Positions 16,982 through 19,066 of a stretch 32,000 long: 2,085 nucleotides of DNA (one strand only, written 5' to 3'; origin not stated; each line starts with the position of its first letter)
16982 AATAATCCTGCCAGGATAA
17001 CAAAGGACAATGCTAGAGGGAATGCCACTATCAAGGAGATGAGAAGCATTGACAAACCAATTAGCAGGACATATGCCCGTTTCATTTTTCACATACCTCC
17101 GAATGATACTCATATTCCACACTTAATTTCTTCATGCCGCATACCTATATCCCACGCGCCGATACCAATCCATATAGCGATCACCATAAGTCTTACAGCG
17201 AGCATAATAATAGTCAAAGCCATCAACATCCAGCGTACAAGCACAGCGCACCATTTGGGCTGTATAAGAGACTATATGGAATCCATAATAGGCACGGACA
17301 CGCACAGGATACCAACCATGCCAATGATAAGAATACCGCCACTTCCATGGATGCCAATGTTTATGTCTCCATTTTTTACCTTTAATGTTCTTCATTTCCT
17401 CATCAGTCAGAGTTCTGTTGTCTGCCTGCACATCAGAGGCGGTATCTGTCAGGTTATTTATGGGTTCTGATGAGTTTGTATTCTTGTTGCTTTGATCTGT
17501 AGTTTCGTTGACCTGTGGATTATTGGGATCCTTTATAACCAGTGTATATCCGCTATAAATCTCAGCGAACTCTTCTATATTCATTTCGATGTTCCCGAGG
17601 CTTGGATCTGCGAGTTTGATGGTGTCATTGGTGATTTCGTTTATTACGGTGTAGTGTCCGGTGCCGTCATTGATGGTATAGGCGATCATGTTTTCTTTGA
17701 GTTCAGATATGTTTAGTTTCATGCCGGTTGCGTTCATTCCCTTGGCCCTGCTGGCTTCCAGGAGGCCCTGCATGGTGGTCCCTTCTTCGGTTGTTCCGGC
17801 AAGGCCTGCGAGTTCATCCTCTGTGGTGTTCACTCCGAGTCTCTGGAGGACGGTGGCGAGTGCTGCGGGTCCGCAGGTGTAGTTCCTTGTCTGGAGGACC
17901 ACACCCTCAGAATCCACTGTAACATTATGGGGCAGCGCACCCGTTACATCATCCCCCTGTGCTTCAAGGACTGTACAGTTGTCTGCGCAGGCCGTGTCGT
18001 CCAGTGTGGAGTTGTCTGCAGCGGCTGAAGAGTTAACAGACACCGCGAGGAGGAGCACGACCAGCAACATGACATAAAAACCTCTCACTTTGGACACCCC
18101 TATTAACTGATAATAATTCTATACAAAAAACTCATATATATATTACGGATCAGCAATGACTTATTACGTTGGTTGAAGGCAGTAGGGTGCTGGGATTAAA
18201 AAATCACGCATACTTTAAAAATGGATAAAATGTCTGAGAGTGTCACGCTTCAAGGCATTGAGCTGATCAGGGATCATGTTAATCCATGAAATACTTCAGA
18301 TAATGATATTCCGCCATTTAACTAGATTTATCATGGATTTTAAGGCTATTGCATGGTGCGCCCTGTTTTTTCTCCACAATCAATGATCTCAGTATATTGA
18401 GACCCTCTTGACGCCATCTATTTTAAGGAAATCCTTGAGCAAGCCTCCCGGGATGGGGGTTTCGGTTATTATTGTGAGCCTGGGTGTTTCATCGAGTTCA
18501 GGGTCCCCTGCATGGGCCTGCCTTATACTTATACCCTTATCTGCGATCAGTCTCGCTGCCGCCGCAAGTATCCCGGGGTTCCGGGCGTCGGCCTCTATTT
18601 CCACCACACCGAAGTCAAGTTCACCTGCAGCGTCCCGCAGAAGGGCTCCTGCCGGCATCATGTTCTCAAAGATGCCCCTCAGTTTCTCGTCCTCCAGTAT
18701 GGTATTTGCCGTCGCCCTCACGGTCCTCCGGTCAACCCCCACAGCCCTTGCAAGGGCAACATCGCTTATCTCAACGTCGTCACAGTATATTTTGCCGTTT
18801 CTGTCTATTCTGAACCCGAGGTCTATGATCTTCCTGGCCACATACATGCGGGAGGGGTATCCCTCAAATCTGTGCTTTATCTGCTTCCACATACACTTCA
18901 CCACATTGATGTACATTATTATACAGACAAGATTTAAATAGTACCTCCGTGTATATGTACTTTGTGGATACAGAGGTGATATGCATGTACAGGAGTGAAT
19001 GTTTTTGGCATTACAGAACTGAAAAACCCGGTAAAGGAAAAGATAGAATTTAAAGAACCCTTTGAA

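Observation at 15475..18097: Candidate polymorphic toxin/archaeocin-immunity locus: secreted C39-like peptidase with exchangeable C-terminal tails plus a downstream orphan tail-immunity module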

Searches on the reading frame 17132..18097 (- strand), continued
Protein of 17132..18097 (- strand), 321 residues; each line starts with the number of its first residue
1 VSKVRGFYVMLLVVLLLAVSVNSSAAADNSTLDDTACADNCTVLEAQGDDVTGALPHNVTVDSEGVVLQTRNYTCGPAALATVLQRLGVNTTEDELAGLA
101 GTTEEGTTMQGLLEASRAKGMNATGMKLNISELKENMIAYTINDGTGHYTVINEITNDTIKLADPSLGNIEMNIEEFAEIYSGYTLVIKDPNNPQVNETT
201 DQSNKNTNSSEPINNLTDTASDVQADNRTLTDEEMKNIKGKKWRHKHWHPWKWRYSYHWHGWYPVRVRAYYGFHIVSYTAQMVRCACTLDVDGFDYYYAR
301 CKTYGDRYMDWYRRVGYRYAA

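Call 53: search_protein_families(library=pfam, proteins=[L015:5634-6164:+, L015:6161-6781:+, L015:7835-8635:+, L015:8698-9045:+, L009:5637-6161:+, L009:6146-6775:+, L002:1892-2461:+, L002:2443-3078:+, L080:5608-5952:+, L077:3210-3548:+], max_evalue=0.1)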
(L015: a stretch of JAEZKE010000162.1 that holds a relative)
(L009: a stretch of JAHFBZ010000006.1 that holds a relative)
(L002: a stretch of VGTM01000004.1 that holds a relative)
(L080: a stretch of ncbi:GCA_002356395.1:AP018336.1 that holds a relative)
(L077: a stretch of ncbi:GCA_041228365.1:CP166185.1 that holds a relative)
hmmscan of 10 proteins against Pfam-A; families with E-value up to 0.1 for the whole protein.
L015:5634-6164:+ (176 aa): 0 families

L015:6161-6781:+ (206 aa): 1 family
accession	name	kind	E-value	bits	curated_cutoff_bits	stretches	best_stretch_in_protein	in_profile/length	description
PF01944.22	SpoIIM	-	3e-06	27.7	26.9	1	19-194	2-162/163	Stage II sporulation protein M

L015:7835-8635:+ (266 aa): 1 family
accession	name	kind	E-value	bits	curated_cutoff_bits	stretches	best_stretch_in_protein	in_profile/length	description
PF01944.22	SpoIIM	-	1.1e-07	32.4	26.9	1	88-255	6-163/163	Stage II sporulation protein M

L015:8698-9045:+ (115 aa): 3 families
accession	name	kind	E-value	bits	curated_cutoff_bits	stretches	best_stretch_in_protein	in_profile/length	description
PF06728.19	PIG-U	-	0.0033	17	24.5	1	5-83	293-369/378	GPI transamidase subunit PIG-U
PF22865.1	MgtS-like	-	0.013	15.9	27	0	85-110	7-30/31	Small protein MgtS-like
PF05297.16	Herpes_LMP1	-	0.071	12.8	26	1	8-77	59-126/386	Herpesvirus latent membrane protein 1 (LMP1)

L009:5637-6161:+ (174 aa): 1 family
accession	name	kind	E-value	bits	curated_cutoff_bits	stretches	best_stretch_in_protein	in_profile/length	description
PF06814.19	GOST_TM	-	0.085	12.9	25.2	1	77-167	111-198/246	GOST, seven transmembrane domain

L009:6146-6775:+ (209 aa): 1 family
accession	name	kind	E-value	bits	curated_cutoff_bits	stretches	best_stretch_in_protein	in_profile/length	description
PF01944.22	SpoIIM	-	3.5e-09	37.2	26.9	1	23-198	2-163/163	Stage II sporulation protein M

L002:1892-2461:+ (189 aa): 0 families

L002:2443-3078:+ (211 aa): 1 family
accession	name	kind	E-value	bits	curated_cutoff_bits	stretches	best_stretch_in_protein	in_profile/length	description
PF01944.22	SpoIIM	-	1.4e-11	45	26.9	1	23-198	5-161/163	Stage II sporulation protein M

L080:5608-5952:+ (114 aa): 1 family
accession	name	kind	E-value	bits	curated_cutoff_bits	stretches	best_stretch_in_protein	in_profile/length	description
PF14897.12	EpsG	-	0.01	15.4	30.1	1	8-87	210-317/326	EpsG family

L077:3210-3548:+ (112 aa): 0 families

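Call 65: search_protein_families(library=pfam, proteins=[L035:4947-5390:+], max_evalue=1)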
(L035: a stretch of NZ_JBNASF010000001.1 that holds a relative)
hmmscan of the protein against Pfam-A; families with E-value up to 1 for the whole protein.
L035:4947-5390:+ (148 aa): 4 families
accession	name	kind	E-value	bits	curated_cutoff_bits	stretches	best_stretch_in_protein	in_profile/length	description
PF03412.21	Peptidase_C39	-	4.3e-36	124.1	22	1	20-147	3-132/133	Peptidase C39 family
PF13529.12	Peptidase_C39_2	-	0.00011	23.3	24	1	23-66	7-52/143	Peptidase_C39 like family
PF11814.14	DUF3335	-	0.00075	19.5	25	1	22-77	4-69/206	Peptidase_C39 like family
PF03543.20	Peptidase_C58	-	0.17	11.9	23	1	84-134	122-176/205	Yersinia/Haemophilus virulence surface antigen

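Call 82: find_related_loci(query=A1, collection=viral_contigs, flank=4000)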
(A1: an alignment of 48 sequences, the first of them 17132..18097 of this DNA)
Query A1 (321 aa) in viral_contigs; peptide patterns used: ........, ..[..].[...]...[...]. (x = any residue, [..] = any of these).
24 stretches matched a pattern, but none encodes a relative of the query by tblastn (E <= 1e-3).

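Call 101: fold_search(model_id=the predicted structure, library=pdb)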
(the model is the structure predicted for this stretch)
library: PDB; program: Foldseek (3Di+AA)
matches with E <= 10: 966; with E <= 0.001: 37
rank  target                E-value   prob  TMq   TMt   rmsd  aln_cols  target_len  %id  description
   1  7n87_MODEL_1_A        5.3e-10  1.00  0.38  0.77   9.1       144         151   25  Solution NMR structure of peptidase domain from Clostridium thermocellum PCAT1 (released 2021-12-29)
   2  8vp5_A                5.9e-10  1.00  0.37  0.17   1.5       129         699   28  Cryo-EM structure of the ABC transporter PCAT1 bound with ADP and Substrate (released 2024-10-30)
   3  8vp5_B                8.0e-10  1.00  0.37  0.17   2.1       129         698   29  Cryo-EM structure of the ABC transporter PCAT1 bound with ADP and Substrate (released 2024-10-30)
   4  5xe9_A                1.3e-09  1.00  0.37  0.83   2.2       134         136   25  Crystal Structure of the Complex of the Peptidase Domain of Streptococcus mutans ComA with a Small Molecule Inhibitor. (released 2017-06-28)
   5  6v9z_A                1.7e-09  1.00  0.37  0.17   1.8       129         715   27  Cryo-EM structure of PCAT1 bound to its CtA peptide substrate (released 2020-01-22)
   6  5xe8_A                2.2e-09  1.00  0.37  0.85   1.9       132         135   26  Crystal Structure of the Peptidase Domain of Streptococcus mutans ComA (released 2017-06-28)
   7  9azl_A                3.1e-09  1.00  0.38  0.17   1.5       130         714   28  Cryo-EM structure of the ABC transporter PCAT1 bound with MgADP class1 (released 2024-10-30)
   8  8vp6_B                3.7e-09  1.00  0.38  0.19   1.5       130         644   28  Cryo-EM structure of the ABC transporter PCAT1 bound with Mg_class_2 (released 2024-10-30)
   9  8vp9_B                5.3e-09  1.00  0.37  0.18   2.1       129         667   28  Cryo-EM structure of the cysteine-free ABC transporter PCAT1 bound with ADP and Substrate (released 2024-10-30)
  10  3k8u                  6.3e-09  1.00  0.37  0.84   1.8       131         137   27  Crystal Structure of the Peptidase Domain of Streptococcus ComA, a Bi-functional ABC Transporter Involved in Quorum Sens (released 2010-02-23)
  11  6mpz_A                9.0e-09  1.00  0.36  0.80   1.6       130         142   25  Crystal structure of a double glycine motif protease from AMS/PCAT transporter in complex with the leader peptide (released 2019-02-06)
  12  7t55_A                9.0e-09  1.00  0.37  0.17   2.3       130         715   28  Cryo-EM structure of PCAT1 in the inward-facing wide conformation under ATP turnover condition (released 2022-02-02)
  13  6mpz_B                1.1e-08  1.00  0.36  0.81   1.6       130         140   25  Crystal structure of a double glycine motif protease from AMS/PCAT transporter in complex with the leader peptide (released 2019-02-06)
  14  6mpz_D                2.1e-08  1.00  0.36  0.80   1.6       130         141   25  Crystal structure of a double glycine motif protease from AMS/PCAT transporter in complex with the leader peptide (released 2019-02-06)
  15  8vpb_A                2.8e-08  1.00  0.37  0.17   1.6       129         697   27  Cryo-EM structure of the ABC transporter PCAT1 bound with MgADP_Class_2 (released 2024-10-30)
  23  8ssm_A                4.7e-07  1.00  0.36  0.78   2.2       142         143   18  Citrobacter rodentium contact dependent growth inhibition (CDI) toxin (CdiA-CT) and immunity (CdiI) complex (released 2024-05-15)
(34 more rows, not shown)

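Call 104: predict_structure(alignment_id=A3)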
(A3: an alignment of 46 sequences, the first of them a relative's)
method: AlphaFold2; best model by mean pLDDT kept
length: 255 residues; sequences in the alignment: 46
mean_pLDDT: 76.3   pTM: 0.65
mean pLDDT of the five models: 76.3, 75.3, 74.3, 73.7, 73.5
residues with pLDDT >= 90: 117; 70-90: 51; 50-70: 32; < 50: 55
segments of 3 or more residues with pLDDT < 50: 20-56, 189-202
pLDDT, mean of each block of 10 residues (from residue 1): 65 62 40 35 35 51 78 96 95 95 97 96 96 94 96 95 92 97 73 43 79 91 68 82 70 50
secondary structure, 60 per line:
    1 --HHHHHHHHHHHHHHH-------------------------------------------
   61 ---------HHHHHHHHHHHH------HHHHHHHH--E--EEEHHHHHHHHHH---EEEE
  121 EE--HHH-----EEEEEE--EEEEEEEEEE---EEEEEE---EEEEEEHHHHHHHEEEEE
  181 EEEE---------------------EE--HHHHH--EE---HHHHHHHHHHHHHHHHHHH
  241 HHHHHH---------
elements in order: H3-17 H70-81 H88-95 E101-103 H104-113 E117-122 E133-138 E141-150 E154-159 E163-168 H169-175 E176-184 H210-214 H222-246

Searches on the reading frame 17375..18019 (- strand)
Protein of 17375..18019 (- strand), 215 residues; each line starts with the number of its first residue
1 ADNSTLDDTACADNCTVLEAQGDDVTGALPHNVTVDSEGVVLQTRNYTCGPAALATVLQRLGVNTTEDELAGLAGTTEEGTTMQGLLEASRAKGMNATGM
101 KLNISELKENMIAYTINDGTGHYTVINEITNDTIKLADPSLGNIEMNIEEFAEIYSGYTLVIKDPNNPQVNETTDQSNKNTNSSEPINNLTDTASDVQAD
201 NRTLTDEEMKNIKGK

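Call 81: find_related_loci(query=window:17375-18019:-, collection=metagenome_contigs, flank=4000)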
Query window:17375-18019:- (215 aa) in metagenome_contigs; peptide patterns used: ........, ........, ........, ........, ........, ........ (x = any residue, [..] = any of these).
299 stretches matched a pattern; 9 encode a relative of the query (tblastn E <= 1e-3); 9 distinct loci.
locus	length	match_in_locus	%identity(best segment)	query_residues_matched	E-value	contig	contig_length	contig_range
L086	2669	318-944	94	7-215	5e-138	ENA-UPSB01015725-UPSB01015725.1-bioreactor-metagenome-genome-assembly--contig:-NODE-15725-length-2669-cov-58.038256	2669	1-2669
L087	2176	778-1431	85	1-215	2e-126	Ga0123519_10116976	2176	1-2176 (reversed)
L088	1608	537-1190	74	1-215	2e-108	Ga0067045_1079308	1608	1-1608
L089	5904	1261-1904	83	1-215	1e-69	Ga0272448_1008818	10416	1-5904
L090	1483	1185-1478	99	118-215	2e-63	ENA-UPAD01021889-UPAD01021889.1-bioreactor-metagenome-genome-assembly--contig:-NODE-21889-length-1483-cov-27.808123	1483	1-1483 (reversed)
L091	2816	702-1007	89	115-215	9e-57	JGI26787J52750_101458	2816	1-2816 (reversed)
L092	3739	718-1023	89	115-215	1e-56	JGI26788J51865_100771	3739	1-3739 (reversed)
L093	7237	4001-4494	83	1-165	2e-66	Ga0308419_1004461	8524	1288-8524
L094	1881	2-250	73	141-215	3e-30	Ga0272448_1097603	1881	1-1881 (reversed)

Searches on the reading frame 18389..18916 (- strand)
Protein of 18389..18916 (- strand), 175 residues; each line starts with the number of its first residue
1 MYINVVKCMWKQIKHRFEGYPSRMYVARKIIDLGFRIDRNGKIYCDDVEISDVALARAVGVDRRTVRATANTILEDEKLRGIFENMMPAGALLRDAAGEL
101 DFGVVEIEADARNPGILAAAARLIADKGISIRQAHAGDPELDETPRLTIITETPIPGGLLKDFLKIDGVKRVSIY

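Call 65: search_protein_families(library=pfam, proteins=[window:18389-18916:-], max_evalue=1)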
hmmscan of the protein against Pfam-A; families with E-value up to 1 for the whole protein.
window:18389-18916:- (175 aa): 5 families
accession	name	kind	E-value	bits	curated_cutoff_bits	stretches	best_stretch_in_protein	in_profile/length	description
PF01842.31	ACT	-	4.6e-05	23.6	27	1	104-159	2-57/66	ACT domain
PF21696.3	TECR_N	-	0.0061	17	27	1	8-57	24-69/77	TECR, ubiquitin-like domain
PF13404.12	HTH_AsnC-type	-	0.055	13.7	27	1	47-68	15-36/42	AsnC-type helix-turn-helix domain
PF13384.12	HTH_23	-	0.08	13.2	24.6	0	51-69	19-37/50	Homeodomain-like domain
PF00440.29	TetR_N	-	0.37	11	24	0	116-129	1-14/47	Bacterial regulatory proteins, tetR family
